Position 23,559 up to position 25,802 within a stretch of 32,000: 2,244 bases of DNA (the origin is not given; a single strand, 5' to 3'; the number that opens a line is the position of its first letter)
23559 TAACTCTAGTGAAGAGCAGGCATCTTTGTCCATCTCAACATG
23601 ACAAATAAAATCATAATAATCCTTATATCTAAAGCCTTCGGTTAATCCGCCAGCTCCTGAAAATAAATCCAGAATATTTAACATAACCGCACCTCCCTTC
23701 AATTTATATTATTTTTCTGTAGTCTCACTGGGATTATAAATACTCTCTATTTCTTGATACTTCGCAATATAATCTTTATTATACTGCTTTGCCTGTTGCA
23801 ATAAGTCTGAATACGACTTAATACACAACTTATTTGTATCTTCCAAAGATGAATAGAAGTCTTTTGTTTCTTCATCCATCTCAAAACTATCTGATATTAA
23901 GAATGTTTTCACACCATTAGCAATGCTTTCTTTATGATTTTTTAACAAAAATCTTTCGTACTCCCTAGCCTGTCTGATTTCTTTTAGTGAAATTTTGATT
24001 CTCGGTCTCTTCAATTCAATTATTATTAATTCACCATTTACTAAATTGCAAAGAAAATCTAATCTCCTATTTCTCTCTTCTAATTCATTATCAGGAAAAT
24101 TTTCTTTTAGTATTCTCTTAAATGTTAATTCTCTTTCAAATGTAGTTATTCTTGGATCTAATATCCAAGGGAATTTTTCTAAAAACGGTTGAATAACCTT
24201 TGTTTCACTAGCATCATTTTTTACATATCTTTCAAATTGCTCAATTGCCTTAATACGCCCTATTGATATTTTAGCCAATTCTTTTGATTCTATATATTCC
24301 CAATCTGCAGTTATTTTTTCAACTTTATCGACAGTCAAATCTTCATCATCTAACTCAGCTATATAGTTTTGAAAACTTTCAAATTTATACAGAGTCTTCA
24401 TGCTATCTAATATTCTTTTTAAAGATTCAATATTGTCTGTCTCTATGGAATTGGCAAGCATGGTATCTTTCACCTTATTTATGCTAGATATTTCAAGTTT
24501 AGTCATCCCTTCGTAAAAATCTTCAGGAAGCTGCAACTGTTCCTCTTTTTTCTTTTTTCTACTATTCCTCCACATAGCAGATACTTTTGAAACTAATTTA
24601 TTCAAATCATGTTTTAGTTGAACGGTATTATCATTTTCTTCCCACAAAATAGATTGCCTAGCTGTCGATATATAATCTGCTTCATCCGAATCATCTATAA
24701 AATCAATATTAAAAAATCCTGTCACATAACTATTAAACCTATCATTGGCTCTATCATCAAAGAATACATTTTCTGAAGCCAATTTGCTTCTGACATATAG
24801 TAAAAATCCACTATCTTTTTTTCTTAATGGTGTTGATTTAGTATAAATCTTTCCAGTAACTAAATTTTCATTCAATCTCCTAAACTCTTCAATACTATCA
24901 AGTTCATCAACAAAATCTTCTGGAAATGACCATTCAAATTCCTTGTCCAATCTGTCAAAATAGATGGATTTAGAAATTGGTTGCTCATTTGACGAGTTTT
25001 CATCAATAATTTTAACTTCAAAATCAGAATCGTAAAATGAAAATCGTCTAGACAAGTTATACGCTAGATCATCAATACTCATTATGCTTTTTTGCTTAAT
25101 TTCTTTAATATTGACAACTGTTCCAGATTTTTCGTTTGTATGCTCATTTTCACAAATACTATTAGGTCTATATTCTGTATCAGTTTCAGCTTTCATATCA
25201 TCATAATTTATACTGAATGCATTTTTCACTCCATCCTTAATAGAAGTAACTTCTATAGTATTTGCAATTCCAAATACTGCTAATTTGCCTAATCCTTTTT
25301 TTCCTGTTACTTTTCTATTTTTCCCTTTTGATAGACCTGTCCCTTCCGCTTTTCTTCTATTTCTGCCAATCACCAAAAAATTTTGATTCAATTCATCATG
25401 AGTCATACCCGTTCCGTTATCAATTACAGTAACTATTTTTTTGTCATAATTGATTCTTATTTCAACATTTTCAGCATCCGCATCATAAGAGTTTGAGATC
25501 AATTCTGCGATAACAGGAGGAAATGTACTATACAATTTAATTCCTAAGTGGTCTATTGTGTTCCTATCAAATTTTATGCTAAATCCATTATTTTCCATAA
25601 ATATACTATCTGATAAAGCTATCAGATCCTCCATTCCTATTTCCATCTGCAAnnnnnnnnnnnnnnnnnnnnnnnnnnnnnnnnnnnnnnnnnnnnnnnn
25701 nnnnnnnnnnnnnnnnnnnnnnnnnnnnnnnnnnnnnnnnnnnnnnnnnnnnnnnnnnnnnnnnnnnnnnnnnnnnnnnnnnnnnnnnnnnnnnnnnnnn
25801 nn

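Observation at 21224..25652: Three-gene module: C5-MTase, MORC-like GHKL ATPase-nuclease fusion and SRA-like/Mrr nuclease, a candidate uncharacterised defence system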

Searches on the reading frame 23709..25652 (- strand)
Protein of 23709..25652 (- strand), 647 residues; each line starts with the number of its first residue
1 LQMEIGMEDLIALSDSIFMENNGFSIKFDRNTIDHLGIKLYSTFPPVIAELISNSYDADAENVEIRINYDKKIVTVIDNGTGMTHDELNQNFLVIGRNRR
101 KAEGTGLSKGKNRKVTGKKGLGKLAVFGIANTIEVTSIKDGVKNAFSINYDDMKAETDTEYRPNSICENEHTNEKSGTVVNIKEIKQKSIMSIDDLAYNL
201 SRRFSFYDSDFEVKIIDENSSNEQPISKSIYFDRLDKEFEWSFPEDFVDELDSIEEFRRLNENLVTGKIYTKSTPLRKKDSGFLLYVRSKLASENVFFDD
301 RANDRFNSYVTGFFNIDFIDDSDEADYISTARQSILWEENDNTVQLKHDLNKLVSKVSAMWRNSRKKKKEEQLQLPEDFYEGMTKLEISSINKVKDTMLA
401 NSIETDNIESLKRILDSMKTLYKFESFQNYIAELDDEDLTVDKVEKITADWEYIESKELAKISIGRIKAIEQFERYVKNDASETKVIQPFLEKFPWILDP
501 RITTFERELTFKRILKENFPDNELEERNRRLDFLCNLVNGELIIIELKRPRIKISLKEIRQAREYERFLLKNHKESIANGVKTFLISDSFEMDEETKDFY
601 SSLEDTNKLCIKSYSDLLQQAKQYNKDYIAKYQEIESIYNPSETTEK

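Call 3: search_protein_families(library=pfam, proteins=[window:23709-25652:-], max_evalue=0.01)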
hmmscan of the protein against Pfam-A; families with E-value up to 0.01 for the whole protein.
window:23709-25652:- (647 aa): 3 families
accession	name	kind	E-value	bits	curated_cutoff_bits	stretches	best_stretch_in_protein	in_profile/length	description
PF13589.12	HATPase_c_3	-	5.2e-23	82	25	1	44-178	3-137/137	Histidine kinase-, DNA gyrase B-, and HSP90-like ATPase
PF02518.31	HATPase_c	-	4.7e-07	30.7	26.4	1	47-107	9-75/111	Histidine kinase-, DNA gyrase B-, and HSP90-like ATPase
PF01939.22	NucS_C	-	0.0009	19.7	24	0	531-593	34-91/124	Endonuclease NucS C-terminal domain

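Call 4: search_protein_families(library=padloc, proteins=[window:23709-25652:-], max_evalue=0.01)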
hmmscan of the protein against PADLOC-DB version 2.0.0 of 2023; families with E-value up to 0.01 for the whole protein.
window:23709-25652:- (647 aa): 3 families
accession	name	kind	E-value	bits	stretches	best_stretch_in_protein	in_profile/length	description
PDLC03485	REase_II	-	3.5e-35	119.5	1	19-367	1-354/611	Type II restriction enzyme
PDLC03419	REase_II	-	6.2e-32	108.8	2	24-208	5-200/695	Type II restriction enzyme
PDLC05014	PDC-S41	-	0.00046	16.6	1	526-644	69-188/657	-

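Call 5: search_protein_families(library=ncbifam, proteins=[window:23709-25652:-], max_evalue=0.01)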
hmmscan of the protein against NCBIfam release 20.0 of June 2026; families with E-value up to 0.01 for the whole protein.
window:23709-25652:- (647 aa): 12 families
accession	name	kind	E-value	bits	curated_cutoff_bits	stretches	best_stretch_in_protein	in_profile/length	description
NF050001.1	restrict_BbrUII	equivalog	4e-93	313.1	550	1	24-636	1-649/659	BbrUII/HgiDII family restriction enzyme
TIGR00585.2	mutl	equivalog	4.2e-09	35.8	180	1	47-91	24-69/555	DNA mismatch repair endonuclease MutL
NF010683.0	PRK14083.1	equivalog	1.6e-08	33.5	455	1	33-203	16-186/604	HSP90 family protein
NF003555.1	PRK05218.1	equivalog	2e-08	33.2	371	1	55-148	51-147/614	molecular chaperone HtpG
NF000951.0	PRK00095.2-1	equivalog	1.6e-07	30.4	391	1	46-94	27-75/559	DNA mismatch repair endonuclease MutL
NF047352.1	P_loop_sacsin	domain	6.2e-07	29.8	50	1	47-135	3-79/80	sacsin N-terminal ATP-binding-like domain-containing protein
NF041932.1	MzaB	equivalog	2.6e-05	22.8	850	1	47-162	15-125/480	MZA anti-phage system associated ATPase MzaB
NF000953.0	PRK00095.2-4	equivalog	8.9e-05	21.6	693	1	47-89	26-69/611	DNA mismatch repair endonuclease MutL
NF000948.0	PRK00095.1-1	equivalog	0.00023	20.2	701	1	47-89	26-69/625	DNA mismatch repair endonuclease MutL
NF000949.0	PRK00095.1-2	equivalog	0.00066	18.8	750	1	47-89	30-73/634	DNA mismatch repair endonuclease MutL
NF040750.1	tetrathio_HK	equivalog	0.00067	18.3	750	1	46-107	459-522/555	tetrathionate respiration histidine kinase TtrS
NF000954.0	PRK00095.2-5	equivalog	0.0078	14.6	937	0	47-88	30-72/588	DNA mismatch repair endonuclease MutL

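Call 9: find_homologous_proteins(query=window:23709-25652:-, max_evalue=0.00001)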
Query window:23709-25652:- (647 aa): 1823 proteins with E <= 0.00001 among 8000 candidates; the best 120 are listed.
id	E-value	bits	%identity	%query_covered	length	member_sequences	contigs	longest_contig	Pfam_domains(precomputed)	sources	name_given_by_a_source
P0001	0.0e+0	1394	100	99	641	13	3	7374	PF02518.32,PF13589.13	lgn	-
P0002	0.0e+0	1258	90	97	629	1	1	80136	PF02518.32,PF13589.13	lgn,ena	-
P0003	0.0e+0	1253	88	99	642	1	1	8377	PF02518.32,PF13589.13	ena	-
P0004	0.0e+0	1249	88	99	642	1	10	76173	PF02518.32,PF13589.13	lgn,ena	-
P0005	0.0e+0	1245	88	99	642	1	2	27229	PF02518.32,PF13589.13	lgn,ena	-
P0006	0.0e+0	1233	89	97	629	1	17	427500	PF02518.32,PF13589.13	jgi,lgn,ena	jgi:Molecular chaperone, HSP90 family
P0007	0.0e+0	1232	89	97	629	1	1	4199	PF02518.32,PF13589.13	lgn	-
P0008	0.0e+0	1230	89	97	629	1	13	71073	PF02518.32,PF13589.13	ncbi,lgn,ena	-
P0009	0.0e+0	1220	86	98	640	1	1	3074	PF02518.32,PF13589.13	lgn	-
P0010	0.0e+0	1214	86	99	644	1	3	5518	PF02518.32,PF13589.13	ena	-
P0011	0.0e+0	1210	87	97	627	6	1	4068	PF02518.32,PF13589.13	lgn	-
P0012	0.0e+0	1137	83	96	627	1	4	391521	PF02518.32,PF13589.13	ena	-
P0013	0.0e+0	1134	83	96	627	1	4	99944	PF02518.32,PF13589.13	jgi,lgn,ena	jgi:hypothetical protein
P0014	0.0e+0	1132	83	96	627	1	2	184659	PF02518.32,PF13589.13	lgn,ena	-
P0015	0.0e+0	1072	78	98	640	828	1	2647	PF02518.32,PF13589.13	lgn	-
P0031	1.2e-297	1006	73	97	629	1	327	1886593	PF02518.32,PF13589.13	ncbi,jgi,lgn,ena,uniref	ncbi:MAG: ATP-binding protein [Dialister invisus]|jgi:hypothetical protein|uniref:ATP-binding protei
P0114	2.6e-269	913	66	96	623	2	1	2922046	PF13589.13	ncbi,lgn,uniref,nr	ncbi:ATP-binding protein [Enterococcus faecalis]|uniref:ATP-binding protein n=1 Tax=Enterococcus fae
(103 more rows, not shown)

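Call 19: find_related_loci(query=A1, collection=genome_contigs, flank=7000)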
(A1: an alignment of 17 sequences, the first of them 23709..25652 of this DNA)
Query A1 (647 aa) in genome_contigs; peptide patterns used: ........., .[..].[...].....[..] (x = any residue, [..] = any of these).
600 stretches matched a pattern (row limit reached: there are more); 431 encode a relative of the query (tblastn E <= 1e-3); the best 80 are kept; 80 distinct loci.
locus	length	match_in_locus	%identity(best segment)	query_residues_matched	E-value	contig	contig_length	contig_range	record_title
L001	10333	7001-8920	78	3-641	0e+0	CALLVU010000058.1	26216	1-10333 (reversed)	MAG TPA_asm: uncultured Lachnoanaerobaculum sp. isolate ERR589484_bin.16_CONCOCT_v1.1_MAG genome assembly, contig: ERZ77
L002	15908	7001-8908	72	3-640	0e+0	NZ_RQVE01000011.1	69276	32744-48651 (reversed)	Veillonella sp. 3891 contig_0011, whole genome shotgun sequence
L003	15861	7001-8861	68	19-640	0e+0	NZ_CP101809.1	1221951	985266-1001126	Mycoplasmoides fastidiosum strain 4822 chromosome, complete genome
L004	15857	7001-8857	52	20-635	0e+0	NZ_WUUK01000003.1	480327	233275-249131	Salinicoccus hispanicus strain J-82 NODE_3_length_480327_cov_115.468886, whole genome shotgun sequence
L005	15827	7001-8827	38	22-632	2e-123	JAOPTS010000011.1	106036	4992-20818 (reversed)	MAG: Reichenbachiella sp. isolate tPB_Bact1 H3element_contig_258, whole genome shotgun sequence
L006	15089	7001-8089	43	21-373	9e-84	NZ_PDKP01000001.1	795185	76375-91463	Lactobacillus apis strain LMG 26964 scaffold1, whole genome shotgun sequence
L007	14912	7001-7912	34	24-338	1e-54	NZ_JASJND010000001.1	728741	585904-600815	Microbacterium dauci strain LX3-4 contig1, whole genome shotgun sequence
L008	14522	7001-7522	29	50-215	7e-12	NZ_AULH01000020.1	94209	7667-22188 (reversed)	Pleomorphomonas koreensis DSM 23070 H512DRAFT_scaffold00018.18_C, whole genome shotgun sequence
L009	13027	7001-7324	37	48-137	1e-11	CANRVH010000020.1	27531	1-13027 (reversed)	MAG TPA_asm: uncultured Clostridia bacterium isolate SRR15730529_bin.44_metawrap_v1.3_MAG genome assembly, contig: NODE.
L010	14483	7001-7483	31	5-151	1e-11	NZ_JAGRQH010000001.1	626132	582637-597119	Neokomagataea anthophila strain TBRC 2177 NODE_1_length_626132_cov_525.520396, whole genome shotgun sequence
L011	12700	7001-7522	29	50-215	2e-11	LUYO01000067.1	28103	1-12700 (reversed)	MAG: Rhodobacterales bacterium Alpha_02 Alpha_02_contig_10132, whole genome shotgun sequence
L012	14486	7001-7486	29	12-152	2e-11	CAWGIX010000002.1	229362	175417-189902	MAG: uncultured proteobacterium isolate MFD09603.bin.2.68 genome assembly, contig: contig_12263, whole genome shotgun se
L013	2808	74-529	32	18-151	2e-11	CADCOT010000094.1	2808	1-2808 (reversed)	MAG: uncultured Spirochaetales bacterium isolate RUG14846 genome assembly, contig: RUG14846_asm_94, whole genome shotgun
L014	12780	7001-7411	34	35-151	3e-11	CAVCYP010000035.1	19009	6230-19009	Sphaerochaetaceae bacterium isolate H07602-L1_cleanbin_000021 genome assembly, contig: Spades_H07602-L1_contig_1469, who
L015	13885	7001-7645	28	33-229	4e-11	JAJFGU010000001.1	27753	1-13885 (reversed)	MAG: Alphaproteobacteria bacterium isolate OFTM66 OFTM66_0, whole genome shotgun sequence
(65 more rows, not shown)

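Call 22: find_encoding_contigs(protein=P0002, flank=8000, max_places=3)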
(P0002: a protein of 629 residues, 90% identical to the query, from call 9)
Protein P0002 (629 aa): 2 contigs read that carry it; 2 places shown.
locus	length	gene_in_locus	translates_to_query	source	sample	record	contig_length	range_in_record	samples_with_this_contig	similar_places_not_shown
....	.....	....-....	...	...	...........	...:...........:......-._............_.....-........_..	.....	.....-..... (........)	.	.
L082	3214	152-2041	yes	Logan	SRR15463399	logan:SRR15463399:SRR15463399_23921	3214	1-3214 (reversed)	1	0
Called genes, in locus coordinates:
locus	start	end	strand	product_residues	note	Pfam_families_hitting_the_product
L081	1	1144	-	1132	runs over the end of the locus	PF02811:PHP, PF07733:DNA_pol3_alpha, PF17657:DNA_pol3_finger, PF14579:HHH_6, PF01336:tRNA_anti-codon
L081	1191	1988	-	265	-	PF00702:Hydrolase, PF08282:Hydrolase_3, PF05116:S6PP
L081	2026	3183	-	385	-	PF00155:Aminotran_1_2 (weak), PF00266:Aminotran_5, PF01212:Beta_elim_lyase (weak), PF01041:DegT_DnrJ_EryC1 (weak)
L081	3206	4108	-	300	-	PF02230:Abhydrolase_2 (faint), PF12146:Hydrolase_4, PF00561:Abhydrolase_1, PF12695:Abhydrolase_5 (faint), PF12697:Abhydrolase_6 (weak), PF00326:Peptidase_S9 (faint)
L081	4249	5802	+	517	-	PF00117:GATase, PF07722:Peptidase_C26 (weak), PF02540:NAD_synthase (faint), PF00958:GMP_synt_C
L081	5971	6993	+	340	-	PF00145:DNA_methylase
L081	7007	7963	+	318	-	PF09556:RE_HaeIII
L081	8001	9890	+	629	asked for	PF02518:HATPase_c (weak), PF13589:HATPase_c_3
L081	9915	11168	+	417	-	PF00145:DNA_methylase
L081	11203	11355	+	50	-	PF18062:RE_AspBHI_N (weak)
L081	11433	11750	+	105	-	PF18062:RE_AspBHI_N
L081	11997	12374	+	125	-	PF04471:Mrr_cat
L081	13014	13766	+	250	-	PF05857:TraX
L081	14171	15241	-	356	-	PF00483:NTP_transferase, PF01128:IspD (faint), PF12804:NTP_transf_3, PF22640:ManC_GMP_beta-helix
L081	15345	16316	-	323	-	PF20511:PMI_typeI_cat, PF21621:MPI_cupin_dom (weak)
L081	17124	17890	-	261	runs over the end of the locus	PF00005:ABC_tran, PF02463:SMC_N (weak), PF13304:AAA_21 (faint)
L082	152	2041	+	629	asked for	PF02518:HATPase_c (weak), PF13589:HATPase_c_3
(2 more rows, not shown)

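Call 23: find_encoding_contigs(protein=P0006, flank=8000, max_places=4)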
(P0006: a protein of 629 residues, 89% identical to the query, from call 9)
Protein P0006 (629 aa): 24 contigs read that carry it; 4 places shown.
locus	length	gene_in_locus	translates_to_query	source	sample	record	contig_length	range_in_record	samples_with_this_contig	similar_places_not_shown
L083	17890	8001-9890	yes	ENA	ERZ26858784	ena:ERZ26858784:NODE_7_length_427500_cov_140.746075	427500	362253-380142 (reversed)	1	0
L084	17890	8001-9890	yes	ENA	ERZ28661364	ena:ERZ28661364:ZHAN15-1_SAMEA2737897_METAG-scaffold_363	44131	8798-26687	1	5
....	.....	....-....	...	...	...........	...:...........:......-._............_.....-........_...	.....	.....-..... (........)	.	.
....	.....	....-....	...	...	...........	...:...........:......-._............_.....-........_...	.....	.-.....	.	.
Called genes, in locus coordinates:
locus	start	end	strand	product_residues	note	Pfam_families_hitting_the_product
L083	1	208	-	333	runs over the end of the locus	PF07751:Abi_2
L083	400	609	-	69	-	-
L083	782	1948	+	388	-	PF07690:MFS_1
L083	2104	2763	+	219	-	PF01791:DeoC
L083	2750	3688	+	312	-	PF23023:Anti-Pycsar_Apyc1, PF00753:Lactamase_B, PF12706:Lactamase_B_2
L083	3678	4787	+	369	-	PF00089:Trypsin, PF13365:Trypsin_2, PF00595:PDZ (weak), PF13180:PDZ_2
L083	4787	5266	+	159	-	PF02590:SPOUT_MTase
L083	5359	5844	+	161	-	PF00571:CBS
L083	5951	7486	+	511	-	PF00117:GATase, PF00764:Arginosuc_synth (faint), PF07722:Peptidase_C26, PF02540:NAD_synthase (weak), PF03054:tRNA_Me_trans (faint), PF00958:GMP_synt_C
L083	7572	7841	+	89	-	PF09556:RE_HaeIII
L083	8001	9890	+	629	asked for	PF02518:HATPase_c (weak), PF13589:HATPase_c_3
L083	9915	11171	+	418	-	PF00145:DNA_methylase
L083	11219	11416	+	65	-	PF18062:RE_AspBHI_N (weak)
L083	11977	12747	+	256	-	PF13391:HNH_2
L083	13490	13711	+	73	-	PF09561:RE_HpaII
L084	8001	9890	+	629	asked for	PF02518:HATPase_c (weak), PF13589:HATPase_c_3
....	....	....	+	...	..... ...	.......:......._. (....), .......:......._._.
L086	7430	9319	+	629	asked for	PF02518:HATPase_c (weak), PF13589:HATPase_c_3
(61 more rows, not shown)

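Call 26: search_solved_structures(query=window:23709-25652:-, max_evalue=0.1)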
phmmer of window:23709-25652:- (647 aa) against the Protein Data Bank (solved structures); distinct sequences matched with E-value up to 0.1: 117 (the best 60 are shown).
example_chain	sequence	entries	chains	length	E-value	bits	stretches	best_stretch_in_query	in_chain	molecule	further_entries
2ior_A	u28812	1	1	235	1.5e-06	30.2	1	55-145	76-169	Chaperone protein htpG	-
1y4s_A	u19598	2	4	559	5.9e-06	28.2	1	55-144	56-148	Chaperone protein htpG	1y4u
2iop_A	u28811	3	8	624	6e-06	28.2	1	55-146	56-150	Chaperone protein htpG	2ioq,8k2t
7c04_A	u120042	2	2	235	3.3e-05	25.8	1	51-137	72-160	Heat shock protein 75 kDa, mitochondrial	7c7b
5f3k_A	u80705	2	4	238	3.4e-05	25.7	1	51-137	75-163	Heat shock protein 75 kDa, mitochondrial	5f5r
7u4c_A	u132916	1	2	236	0.00017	23.4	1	60-149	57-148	Chaperone protein HtpG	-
4z1f_A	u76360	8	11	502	0.00018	23.4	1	51-137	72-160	Heat shock protein 75 kDa, mitochondrial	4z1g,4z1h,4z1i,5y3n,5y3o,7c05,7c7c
7ulk_A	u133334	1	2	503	0.00018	23.3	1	51-137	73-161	Heat shock protein 75 kDa, mitochondrial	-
5hph_A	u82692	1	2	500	0.00018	23.3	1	51-137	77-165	Heat shock protein 75 kDa, mitochondrial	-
7u8u_A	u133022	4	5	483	0.00018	23.3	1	51-137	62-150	Heat shock protein 75 kDa, mitochondrial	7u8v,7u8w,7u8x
3h80_A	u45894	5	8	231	0.00018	23.3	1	65-140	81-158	Heat shock protein 83-1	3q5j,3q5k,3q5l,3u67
4gqt_A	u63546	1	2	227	0.00021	23.1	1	63-139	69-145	Heat shock protein 90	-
7kck_A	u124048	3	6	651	0.00028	22.7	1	51-137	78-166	Heat shock protein 75 kDa, mitochondrial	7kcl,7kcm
6xg6_A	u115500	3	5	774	0.00039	22.2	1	51-137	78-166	Heat shock protein 75 kDa, mitochondrial, Fibronectin binding protein fusion | Heat shock protein 75 kDa, mitochondrial, SpyCatcher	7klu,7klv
7klu_B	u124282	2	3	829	0.00043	22.1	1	51-137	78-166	Heat shock protein 75 kDa, mitochondrial, SpyTag, Succinate dehydrogenase [ubiquinone] iro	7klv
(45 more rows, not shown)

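Call 27: find_encoding_contigs(protein=P0012, flank=6000, max_places=2)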
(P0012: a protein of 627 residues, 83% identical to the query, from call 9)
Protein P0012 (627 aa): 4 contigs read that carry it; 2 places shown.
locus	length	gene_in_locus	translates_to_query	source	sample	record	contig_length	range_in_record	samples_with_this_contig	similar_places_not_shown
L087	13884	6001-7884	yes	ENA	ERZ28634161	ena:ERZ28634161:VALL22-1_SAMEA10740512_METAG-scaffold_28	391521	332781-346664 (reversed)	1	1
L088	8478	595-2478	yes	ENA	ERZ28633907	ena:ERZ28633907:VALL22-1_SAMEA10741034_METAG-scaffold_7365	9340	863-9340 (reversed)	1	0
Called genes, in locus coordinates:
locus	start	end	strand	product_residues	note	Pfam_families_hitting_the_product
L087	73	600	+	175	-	PF13274:SocA_Panacea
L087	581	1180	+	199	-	-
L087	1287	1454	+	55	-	-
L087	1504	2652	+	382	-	PF10110:GPDPase_memb, PF03009:GDPD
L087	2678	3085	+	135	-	-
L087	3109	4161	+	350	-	PF01515:PTA_PTB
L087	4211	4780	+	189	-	PF02525:Flavodoxin_2, PF03358:FMN_red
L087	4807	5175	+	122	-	PF03013:Pyr_excise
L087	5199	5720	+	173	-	PF01661:Macro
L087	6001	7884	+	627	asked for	PF02518:HATPase_c (weak), PF13589:HATPase_c_3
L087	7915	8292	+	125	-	-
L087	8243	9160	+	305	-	PF00145:DNA_methylase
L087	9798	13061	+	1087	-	PF00270:DEAD (faint), PF00176:SNF2-rel_dom, PF04851:ResIII, PF00271:Helicase_C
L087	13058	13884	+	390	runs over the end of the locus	PF21407:SduA_N, PF14082:SduA_C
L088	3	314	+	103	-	?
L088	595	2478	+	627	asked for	PF02518:HATPase_c (weak), PF13589:HATPase_c_3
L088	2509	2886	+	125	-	-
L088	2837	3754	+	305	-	PF00145:DNA_methylase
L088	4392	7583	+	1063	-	PF00270:DEAD (faint), PF00176:SNF2-rel_dom, PF04851:ResIII, PF00271:Helicase_C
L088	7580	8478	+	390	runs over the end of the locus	PF21407:SduA_N, PF14082:SduA_C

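Call 28: find_encoding_contigs(protein=P0031, flank=6000, max_places=3)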
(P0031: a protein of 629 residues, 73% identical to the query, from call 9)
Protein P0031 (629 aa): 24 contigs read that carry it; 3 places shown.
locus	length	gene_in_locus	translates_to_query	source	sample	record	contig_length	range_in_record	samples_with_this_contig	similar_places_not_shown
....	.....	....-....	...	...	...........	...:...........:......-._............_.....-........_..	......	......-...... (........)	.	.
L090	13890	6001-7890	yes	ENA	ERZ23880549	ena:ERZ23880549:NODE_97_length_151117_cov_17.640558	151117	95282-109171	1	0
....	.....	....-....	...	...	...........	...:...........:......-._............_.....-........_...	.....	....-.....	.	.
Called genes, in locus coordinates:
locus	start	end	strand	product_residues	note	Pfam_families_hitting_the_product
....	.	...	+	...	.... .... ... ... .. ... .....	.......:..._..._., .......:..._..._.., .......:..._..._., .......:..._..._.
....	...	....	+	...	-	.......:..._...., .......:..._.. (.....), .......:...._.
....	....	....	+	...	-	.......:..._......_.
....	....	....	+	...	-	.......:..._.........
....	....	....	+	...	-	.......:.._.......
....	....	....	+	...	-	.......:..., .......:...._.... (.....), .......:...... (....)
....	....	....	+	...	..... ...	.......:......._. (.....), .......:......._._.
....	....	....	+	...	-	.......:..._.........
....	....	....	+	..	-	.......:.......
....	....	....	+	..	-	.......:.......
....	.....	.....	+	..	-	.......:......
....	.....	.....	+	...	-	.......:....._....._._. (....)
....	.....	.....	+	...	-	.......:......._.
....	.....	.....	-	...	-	-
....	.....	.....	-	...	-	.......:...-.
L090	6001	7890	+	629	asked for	PF02518:HATPase_c (faint), PF13589:HATPase_c_3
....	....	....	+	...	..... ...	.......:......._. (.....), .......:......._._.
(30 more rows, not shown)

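Call 29: find_encoding_contigs(protein=P0114, flank=6000, max_places=2)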
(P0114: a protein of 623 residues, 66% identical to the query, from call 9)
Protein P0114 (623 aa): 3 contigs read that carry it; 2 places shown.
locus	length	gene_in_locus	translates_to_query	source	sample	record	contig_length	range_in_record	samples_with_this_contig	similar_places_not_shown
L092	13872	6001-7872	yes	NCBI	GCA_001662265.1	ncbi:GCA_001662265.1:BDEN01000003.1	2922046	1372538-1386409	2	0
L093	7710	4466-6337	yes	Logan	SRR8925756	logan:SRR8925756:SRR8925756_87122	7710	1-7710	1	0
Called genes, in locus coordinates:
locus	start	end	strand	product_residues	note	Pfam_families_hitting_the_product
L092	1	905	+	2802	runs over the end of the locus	PF28553:WH_1, PF28554:DUF8437, PF04851:ResIII (faint), PF28555:Helicase_dom, PF00271:Helicase_C (weak)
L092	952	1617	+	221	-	-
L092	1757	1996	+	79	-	PF13443:HTH_26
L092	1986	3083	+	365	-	PF00145:DNA_methylase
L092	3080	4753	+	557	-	PF07728:AAA_5, PF28529:McrB_lid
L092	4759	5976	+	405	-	PF10117:McrBC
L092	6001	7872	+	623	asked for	PF13589:HATPase_c_3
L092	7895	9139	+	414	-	PF00145:DNA_methylase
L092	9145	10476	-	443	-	PF03432:Relaxase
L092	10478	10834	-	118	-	PF19514:MobC_2 (weak), PF21983:NikA-like, PF05713:MobC (weak)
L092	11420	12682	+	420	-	PF13701:DDE_Tnp_1_4, PF01609:DDE_Tnp_1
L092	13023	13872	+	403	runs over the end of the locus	PF00999:Na_H_Exchanger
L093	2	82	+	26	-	?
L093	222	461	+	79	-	PF13443:HTH_26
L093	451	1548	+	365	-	PF00145:DNA_methylase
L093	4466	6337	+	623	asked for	PF13589:HATPase_c_3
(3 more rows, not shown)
